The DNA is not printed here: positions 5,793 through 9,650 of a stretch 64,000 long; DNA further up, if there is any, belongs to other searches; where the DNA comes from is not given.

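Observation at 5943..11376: SiaABCD-like Thr-phospho partner switch to c-di-GMP, rewired to a periplasmic double-propeller/Y_Y_Y sensor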

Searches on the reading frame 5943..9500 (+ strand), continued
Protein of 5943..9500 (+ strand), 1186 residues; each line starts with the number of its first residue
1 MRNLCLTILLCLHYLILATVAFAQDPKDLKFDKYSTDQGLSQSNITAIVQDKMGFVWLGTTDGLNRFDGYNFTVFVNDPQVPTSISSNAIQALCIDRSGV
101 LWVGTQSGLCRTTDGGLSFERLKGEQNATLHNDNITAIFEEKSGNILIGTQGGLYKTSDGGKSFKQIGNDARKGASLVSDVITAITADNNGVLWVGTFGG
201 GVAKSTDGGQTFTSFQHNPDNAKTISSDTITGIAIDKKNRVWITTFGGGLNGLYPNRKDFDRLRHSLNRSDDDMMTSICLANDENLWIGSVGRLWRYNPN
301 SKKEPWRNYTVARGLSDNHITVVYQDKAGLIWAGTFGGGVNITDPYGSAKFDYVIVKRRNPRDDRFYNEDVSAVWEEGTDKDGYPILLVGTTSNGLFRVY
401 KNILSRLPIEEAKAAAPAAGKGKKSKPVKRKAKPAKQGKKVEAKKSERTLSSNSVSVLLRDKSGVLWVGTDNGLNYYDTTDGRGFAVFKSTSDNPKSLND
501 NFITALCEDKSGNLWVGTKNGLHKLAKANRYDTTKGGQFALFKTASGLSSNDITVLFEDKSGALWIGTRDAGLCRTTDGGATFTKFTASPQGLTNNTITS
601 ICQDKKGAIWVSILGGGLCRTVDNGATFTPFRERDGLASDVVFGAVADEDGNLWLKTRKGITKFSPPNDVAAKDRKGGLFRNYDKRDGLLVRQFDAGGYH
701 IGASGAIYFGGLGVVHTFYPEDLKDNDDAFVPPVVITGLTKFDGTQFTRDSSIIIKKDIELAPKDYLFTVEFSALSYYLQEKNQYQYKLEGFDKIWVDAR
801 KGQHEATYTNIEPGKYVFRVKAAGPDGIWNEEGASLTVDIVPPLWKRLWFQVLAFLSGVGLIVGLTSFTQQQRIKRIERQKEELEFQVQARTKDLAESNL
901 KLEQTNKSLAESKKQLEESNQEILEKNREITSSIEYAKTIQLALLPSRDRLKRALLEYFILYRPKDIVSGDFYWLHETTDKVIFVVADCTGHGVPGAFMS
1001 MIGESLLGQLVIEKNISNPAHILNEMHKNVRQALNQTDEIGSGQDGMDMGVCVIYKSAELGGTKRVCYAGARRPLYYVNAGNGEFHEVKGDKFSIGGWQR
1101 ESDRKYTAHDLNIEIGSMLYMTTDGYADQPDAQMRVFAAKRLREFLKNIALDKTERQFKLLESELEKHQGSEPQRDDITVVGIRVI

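Call 10: find_encoding_contigs(protein=P0001, flank=10000, max_places=3)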
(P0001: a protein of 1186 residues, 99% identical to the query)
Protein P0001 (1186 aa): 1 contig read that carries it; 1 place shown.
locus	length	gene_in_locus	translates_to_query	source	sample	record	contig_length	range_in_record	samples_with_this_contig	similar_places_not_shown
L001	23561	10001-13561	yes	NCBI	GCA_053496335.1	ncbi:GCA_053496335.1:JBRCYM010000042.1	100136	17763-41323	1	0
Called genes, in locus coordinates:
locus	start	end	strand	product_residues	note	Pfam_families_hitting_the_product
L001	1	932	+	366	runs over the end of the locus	PF00535:Glycos_transf_2 (weak)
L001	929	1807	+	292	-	PF28045:HAEPLYID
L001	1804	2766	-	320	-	PF01699:Na_Ca_ex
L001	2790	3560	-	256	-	PF01884:PcrB, PF00977:His_biosynth, PF01180:DHO_dh (weak)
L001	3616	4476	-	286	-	PF00288:GHMP_kinases_N, PF08544:GHMP_kinases_C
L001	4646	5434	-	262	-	PF22435:MRM3-like_sub_bind, PF00588:SpoU_methylase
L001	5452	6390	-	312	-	-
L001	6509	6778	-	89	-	-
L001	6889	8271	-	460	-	PF23023:Anti-Pycsar_Apyc1, PF12706:Lactamase_B_2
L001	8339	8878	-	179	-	PF00132:Hexapep (faint), PF21711:DCTN5 (faint), PF25084:LbH_EIF2B (faint)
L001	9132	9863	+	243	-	PF00005:ABC_tran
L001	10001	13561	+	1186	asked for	PF08450:SGL (faint), PF23748:Beta-prop_LRRK2 (faint), PF14870:PSII_BNR (faint), PF07494:Reg_prop (weak), PF07495:Y_Y_Y, PF07228:SpoIIE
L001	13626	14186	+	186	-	PF19788:DUF6272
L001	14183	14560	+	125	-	PF09345:SiaC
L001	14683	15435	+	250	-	PF00990:GGDEF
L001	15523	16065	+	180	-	PF25842:NfeD_TM (weak)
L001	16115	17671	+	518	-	PF01145:Band_7, PF15975:Flot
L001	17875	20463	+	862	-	PF13620:CarboxypepD_reg, PF13715:CarbopepD_reg_2, PF08308:PEGA (weak), PF07715:Plug, PF25183:OMP_b-brl_4 (faint), PF00593:TonB_dep_Rec_b-barrel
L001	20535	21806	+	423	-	PF07690:MFS_1, PF00083:Sugar_tr, PF07690:MFS_1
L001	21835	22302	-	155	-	PF04248:NTP_transf_9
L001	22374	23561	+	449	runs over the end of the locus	-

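Call 11: find_encoding_contigs(protein=P0002, flank=10000, max_places=3)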
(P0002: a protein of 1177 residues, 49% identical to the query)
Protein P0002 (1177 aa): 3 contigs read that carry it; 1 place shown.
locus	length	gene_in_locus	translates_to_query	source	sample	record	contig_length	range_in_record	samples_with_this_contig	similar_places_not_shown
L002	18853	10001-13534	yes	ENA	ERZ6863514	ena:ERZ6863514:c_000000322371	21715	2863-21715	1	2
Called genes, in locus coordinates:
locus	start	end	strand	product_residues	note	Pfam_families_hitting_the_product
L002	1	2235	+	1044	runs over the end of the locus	PF14870:PSII_BNR (faint), PF25852:DUF6242_C (faint), PF02012:BNR (faint), PF13088:BNR_2 (faint), PF15902:Sortilin-Vps10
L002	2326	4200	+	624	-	PF00005:ABC_tran, PF13304:AAA_21 (faint)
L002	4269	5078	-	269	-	PF22435:MRM3-like_sub_bind, PF00588:SpoU_methylase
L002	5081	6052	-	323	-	-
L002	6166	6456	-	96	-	-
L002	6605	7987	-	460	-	PF23023:Anti-Pycsar_Apyc1, PF12706:Lactamase_B_2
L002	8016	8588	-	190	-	PF00132:Hexapep (weak), PF25087:GMPPB_C (faint), PF21711:DCTN5, PF25084:LbH_EIF2B (weak), PF00132:Hexapep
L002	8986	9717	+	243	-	PF00005:ABC_tran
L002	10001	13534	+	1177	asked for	PF08450:SGL (faint), PF14870:PSII_BNR (faint), PF23748:Beta-prop_LRRK2 (faint), PF07494:Reg_prop (faint), PF07495:Y_Y_Y, PF07228:SpoIIE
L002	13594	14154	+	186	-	PF19788:DUF6272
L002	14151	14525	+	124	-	PF09345:SiaC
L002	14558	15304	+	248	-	PF24898:GGDEF_GdpP (faint), PF00990:GGDEF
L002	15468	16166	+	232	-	-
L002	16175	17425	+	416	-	PF00278:Orn_DAP_Arg_deC, PF01168:Ala_racemase_N (weak), PF02784:Orn_Arg_deC_N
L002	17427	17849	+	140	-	-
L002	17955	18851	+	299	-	?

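Call 22: find_encoding_contigs(protein=P0008, flank=6000, max_places=1)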
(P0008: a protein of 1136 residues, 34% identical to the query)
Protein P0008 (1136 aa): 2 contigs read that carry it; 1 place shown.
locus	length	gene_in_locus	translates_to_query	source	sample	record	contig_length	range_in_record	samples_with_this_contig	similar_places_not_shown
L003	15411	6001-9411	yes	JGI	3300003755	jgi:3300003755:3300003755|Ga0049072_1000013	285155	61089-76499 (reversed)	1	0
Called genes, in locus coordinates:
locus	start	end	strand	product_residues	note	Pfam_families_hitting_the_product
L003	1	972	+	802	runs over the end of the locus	PF13174:TPR_6 (faint), PF00691:OmpA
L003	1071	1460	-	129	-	PF09345:SiaC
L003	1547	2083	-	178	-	PF19788:DUF6272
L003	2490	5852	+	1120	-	PF07494:Reg_prop (faint), PF08450:SGL (faint), PF23748:Beta-prop_LRRK2 (faint), PF07495:Y_Y_Y, PF07228:SpoIIE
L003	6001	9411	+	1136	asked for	PF23748:Beta-prop_LRRK2 (faint), PF08450:SGL (faint), PF07494:Reg_prop (weak), PF07495:Y_Y_Y, PF07228:SpoIIE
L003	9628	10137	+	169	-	PF12697:Abhydrolase_6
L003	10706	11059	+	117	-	PF18936:DUF5684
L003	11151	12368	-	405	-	PF00180:Iso_dh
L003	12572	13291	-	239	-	PF13441:Gly-zipper_YMGG, PF13488:Gly-zipper_Omp, PF00691:OmpA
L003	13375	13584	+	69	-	-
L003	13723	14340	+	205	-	PF00929:RNase_T, PF16473:Rv2179c-like (faint)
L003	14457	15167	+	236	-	PF00106:adh_short, PF01370:Epimerase, PF08659:KR (weak), PF13561:adh_short_C2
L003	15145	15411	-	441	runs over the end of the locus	-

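Call 23: find_encoding_contigs(protein=P0066, flank=6000, max_places=1)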
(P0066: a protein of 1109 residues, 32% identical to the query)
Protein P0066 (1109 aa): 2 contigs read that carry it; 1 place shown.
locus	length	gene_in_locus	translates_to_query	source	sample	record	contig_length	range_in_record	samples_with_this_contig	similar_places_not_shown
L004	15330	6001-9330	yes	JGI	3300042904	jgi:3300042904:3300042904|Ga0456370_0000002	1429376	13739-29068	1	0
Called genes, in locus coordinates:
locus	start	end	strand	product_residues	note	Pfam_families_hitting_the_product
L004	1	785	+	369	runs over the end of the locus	PF06508:QueC (faint)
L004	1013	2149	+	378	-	PF12930:DUF3836 (weak), PF18962:Por_Secre_tail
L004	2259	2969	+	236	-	PF13505:OMP_b-brl (faint)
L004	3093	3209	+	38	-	-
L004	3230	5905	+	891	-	PF13570:Beta-prop_ACSF4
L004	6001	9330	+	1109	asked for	PF23748:Beta-prop_LRRK2 (faint), PF07494:Reg_prop (weak), PF07495:Y_Y_Y, PF07228:SpoIIE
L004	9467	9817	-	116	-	PF13443:HTH_26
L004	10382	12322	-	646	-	PF28559:TPR_SusR (weak), PF13424:TPR_12, PF00515:TPR_1 (weak), PF13374:TPR_10, PF13424:TPR_12, PF13424:TPR_12, PF07568:HisKA_2, PF02518:HATPase_c, +18 more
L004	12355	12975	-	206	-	-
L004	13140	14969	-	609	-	PF00115:COX1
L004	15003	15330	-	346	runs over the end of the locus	PF02790:COX2_TM, PF00116:COX2 (weak)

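Call 24: find_encoding_contigs(protein=P0030, flank=6000, max_places=1)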
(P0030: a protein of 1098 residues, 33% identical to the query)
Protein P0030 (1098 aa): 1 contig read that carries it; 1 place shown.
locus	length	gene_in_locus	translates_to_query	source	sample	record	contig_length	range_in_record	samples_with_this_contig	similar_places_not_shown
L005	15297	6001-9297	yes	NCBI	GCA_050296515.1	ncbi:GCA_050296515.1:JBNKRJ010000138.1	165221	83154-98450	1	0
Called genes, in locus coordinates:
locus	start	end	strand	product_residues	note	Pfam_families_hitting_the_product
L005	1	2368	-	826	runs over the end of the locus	PF13620:CarboxypepD_reg, PF13715:CarbopepD_reg_2, PF07715:Plug, PF00593:TonB_dep_Rec_b-barrel, PF14905:OMP_b-brl_3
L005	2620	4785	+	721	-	PF13328:HD_4, PF04607:RelA_SpoT, PF02824:TGS, PF19296:RelA_AH, PF28438:RelA_RIS, PF13291:ACT_4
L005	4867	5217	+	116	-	PF05635:23S_rRNA_IVP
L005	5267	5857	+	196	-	PF01613:Flavin_Reduct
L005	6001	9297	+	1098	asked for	PF08450:SGL (faint), PF23748:Beta-prop_LRRK2 (faint), PF07494:Reg_prop (weak), PF07495:Y_Y_Y, PF07228:SpoIIE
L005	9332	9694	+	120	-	-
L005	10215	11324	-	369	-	PF13784:Fic_N, PF02661:Fic, PF21248:SoFic-like_C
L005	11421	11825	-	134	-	PF13279:4HBT_2, PF03061:4HBT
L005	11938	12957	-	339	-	PF02543:Carbam_trans_N (faint), PF00814:TsaD, PF22521:HypF_C_2 (faint)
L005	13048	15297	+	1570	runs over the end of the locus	PF05359:DUF748 (weak), PF04357:TamB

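Call 25: find_encoding_contigs(protein=P0035, flank=6000, max_places=1)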
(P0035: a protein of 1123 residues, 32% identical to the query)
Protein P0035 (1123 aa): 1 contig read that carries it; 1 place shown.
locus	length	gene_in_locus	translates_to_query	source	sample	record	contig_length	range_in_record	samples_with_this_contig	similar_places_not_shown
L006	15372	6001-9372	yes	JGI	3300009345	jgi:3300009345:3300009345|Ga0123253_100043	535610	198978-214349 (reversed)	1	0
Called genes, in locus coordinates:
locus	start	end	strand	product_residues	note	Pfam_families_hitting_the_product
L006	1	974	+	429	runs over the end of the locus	PF00155:Aminotran_1_2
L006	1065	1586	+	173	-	PF25589:DUF7935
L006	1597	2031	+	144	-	PF00293:NUDIX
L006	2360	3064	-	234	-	PF00590:TP_methylase (weak)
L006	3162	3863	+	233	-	PF01553:Acyltransferase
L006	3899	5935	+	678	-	-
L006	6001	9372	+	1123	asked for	PF08450:SGL (faint), PF23748:Beta-prop_LRRK2 (faint), PF07494:Reg_prop (weak), PF07495:Y_Y_Y, PF07228:SpoIIE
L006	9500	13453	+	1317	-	PF07495:Y_Y_Y, PF01590:GAF (weak), PF13185:GAF_2, PF08447:PAS_3 (weak), PF08448:PAS_4, PF13426:PAS_9 (weak), PF08448:PAS_4, PF13426:PAS_9 (weak), +4 more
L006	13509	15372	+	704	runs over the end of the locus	PF13365:Trypsin_2 (weak), PF18962:Por_Secre_tail (weak)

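Call 26: find_encoding_contigs(protein=P0016, flank=6000, max_places=1)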
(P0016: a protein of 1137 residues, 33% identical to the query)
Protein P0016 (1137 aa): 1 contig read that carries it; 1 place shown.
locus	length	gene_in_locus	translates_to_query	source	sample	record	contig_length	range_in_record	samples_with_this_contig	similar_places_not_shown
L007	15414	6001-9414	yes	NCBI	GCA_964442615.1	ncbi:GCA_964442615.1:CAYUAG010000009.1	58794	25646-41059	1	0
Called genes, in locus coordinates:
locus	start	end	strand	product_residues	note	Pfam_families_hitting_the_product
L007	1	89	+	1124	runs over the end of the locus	PF08450:SGL (faint), PF23748:Beta-prop_LRRK2 (faint), PF07494:Reg_prop (faint), PF07495:Y_Y_Y, PF07228:SpoIIE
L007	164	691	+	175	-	PF07494:Reg_prop (faint)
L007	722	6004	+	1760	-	PF07495:Y_Y_Y, PF01590:GAF, PF13185:GAF_2, PF01590:GAF, PF13185:GAF_2, PF01590:GAF, PF13185:GAF_2, PF13492:GAF_3, +8 more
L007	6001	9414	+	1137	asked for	PF07494:Reg_prop (faint), PF08450:SGL (faint), PF23748:Beta-prop_LRRK2 (faint), PF07495:Y_Y_Y, PF07228:SpoIIE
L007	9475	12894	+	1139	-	PF23748:Beta-prop_LRRK2 (faint), PF07494:Reg_prop (faint), PF08450:SGL (faint), PF07495:Y_Y_Y, PF07228:SpoIIE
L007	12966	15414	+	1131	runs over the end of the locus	PF23748:Beta-prop_LRRK2 (faint), PF23775:Beta-prop_RIG_2nd (faint), PF07494:Reg_prop (weak), PF08450:SGL (faint), PF07494:Reg_prop (weak), PF07495:Y_Y_Y, PF07228:SpoIIE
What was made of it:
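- No STAS/RsbW-type genes appeared among the Pfam-annotated neighbours of the loci where these were listed (calls 10, 11, 22-26).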

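Call 49: find_related_loci(query=A3, collection=metagenome_contigs, flank=6000)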
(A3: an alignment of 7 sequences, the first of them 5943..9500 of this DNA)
Query A3 (1186 aa) in metagenome_contigs; peptide patterns used: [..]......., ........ (x = any residue, [..] = any of these).
600 stretches matched a pattern (row limit reached: there are more); 596 encode a relative of the query (tblastn E <= 1e-3); the best 80 are kept; 80 distinct loci.
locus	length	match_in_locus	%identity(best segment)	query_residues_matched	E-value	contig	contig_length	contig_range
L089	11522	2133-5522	33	8-1185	0e+0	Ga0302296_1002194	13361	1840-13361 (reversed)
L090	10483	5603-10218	33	2-1185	8e-175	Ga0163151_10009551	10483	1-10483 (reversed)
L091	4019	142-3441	34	5-1184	3e-176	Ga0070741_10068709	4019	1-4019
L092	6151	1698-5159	31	25-1185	2e-164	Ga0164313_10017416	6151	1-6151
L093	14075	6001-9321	31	15-1185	1e-152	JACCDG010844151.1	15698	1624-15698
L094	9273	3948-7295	32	15-1185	8e-152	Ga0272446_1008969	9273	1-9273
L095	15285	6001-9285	31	3-1184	6e-149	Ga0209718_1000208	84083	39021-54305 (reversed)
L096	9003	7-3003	32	21-1184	6e-141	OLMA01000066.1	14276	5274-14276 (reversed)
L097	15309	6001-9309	29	3-1185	7e-139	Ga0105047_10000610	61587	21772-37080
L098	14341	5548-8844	30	1-1184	5e-130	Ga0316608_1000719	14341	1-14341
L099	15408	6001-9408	32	1-1185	4e-154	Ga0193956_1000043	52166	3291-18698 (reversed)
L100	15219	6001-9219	28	38-1184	7e-125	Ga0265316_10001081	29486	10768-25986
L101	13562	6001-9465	27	31-1185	6e-121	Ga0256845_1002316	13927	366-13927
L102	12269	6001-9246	29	12-1185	1e-120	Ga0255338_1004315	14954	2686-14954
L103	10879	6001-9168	29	21-1185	2e-115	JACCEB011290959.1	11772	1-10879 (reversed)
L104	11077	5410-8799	29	13-1185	7e-115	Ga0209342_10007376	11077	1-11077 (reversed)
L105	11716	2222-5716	28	31-1185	7e-112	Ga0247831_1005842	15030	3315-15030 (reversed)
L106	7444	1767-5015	26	1-1185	2e-111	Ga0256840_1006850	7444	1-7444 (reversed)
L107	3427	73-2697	30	30-1185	7e-114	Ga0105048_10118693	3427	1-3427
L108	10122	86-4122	28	16-1185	1e-110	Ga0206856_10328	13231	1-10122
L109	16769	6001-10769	31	1-1185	6e-173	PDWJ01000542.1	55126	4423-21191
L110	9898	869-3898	28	31-1185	2e-104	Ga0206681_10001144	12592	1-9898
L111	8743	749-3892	27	7-1185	6e-102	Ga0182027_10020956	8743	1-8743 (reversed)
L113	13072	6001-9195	28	30-1185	5e-99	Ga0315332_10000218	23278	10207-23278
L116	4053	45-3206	27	1-1185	1e-99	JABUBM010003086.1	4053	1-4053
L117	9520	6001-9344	28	17-1185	9e-104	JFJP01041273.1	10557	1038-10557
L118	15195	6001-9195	26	2-1186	2e-96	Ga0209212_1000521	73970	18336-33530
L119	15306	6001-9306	26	10-1185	5e-96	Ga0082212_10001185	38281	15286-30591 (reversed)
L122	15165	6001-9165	28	12-1184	3e-93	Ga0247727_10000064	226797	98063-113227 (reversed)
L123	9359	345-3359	29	30-1185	5e-93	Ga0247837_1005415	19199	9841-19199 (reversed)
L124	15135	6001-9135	27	2-1185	1e-92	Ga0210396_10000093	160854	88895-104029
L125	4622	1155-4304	27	7-1185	5e-93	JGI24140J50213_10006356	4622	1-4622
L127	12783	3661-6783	27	15-1185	1e-90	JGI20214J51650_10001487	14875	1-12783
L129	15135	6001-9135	25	2-1185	3e-89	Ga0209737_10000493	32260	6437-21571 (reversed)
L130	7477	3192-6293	26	16-1185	1e-86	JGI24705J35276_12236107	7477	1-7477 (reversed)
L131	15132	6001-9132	27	29-1185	4e-101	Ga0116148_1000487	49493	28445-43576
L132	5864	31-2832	27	30-1185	8e-86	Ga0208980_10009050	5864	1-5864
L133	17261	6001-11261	26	1-1185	3e-92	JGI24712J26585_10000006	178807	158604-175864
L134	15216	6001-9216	28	7-1185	3e-115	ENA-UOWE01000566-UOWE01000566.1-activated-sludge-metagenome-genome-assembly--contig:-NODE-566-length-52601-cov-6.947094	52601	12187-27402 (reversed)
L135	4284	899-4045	26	2-1185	6e-83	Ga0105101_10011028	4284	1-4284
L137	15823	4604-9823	26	1-1185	4e-89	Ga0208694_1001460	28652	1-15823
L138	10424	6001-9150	25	5-1185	1e-80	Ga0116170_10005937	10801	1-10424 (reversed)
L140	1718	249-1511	39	750-1185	2e-85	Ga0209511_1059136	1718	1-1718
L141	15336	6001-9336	28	1-1185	6e-118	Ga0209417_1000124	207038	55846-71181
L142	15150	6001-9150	25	1-1185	1e-78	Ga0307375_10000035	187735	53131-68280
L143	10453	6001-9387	25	14-1185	2e-78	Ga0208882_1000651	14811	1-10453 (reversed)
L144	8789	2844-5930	28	34-1185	7e-78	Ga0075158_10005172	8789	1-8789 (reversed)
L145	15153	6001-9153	27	8-1185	1e-101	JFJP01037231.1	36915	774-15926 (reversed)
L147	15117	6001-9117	25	27-1185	9e-77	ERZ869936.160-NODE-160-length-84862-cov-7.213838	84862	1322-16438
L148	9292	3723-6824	26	25-1185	3e-75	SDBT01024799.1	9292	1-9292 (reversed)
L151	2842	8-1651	32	607-1185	9e-76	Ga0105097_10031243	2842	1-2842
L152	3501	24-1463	33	704-1185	1e-74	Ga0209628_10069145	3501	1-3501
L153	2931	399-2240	32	552-1185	3e-74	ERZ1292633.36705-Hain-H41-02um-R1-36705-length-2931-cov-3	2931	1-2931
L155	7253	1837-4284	28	436-1185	8e-72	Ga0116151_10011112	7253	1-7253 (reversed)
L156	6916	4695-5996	35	747-1184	6e-71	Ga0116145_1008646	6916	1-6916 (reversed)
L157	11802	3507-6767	27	7-1185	1e-70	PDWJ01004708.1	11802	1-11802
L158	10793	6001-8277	28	28-1185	1e-69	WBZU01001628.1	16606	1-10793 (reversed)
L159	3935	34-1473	32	704-1185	3e-70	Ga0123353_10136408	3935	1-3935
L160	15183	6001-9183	25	7-1185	2e-73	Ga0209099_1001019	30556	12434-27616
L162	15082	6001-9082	32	29-1185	2e-71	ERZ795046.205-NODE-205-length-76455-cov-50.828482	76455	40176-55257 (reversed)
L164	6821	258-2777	27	31-1185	5e-67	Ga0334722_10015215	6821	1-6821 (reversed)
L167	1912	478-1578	36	785-1185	3e-68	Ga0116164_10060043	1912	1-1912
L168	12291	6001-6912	42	877-1185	5e-65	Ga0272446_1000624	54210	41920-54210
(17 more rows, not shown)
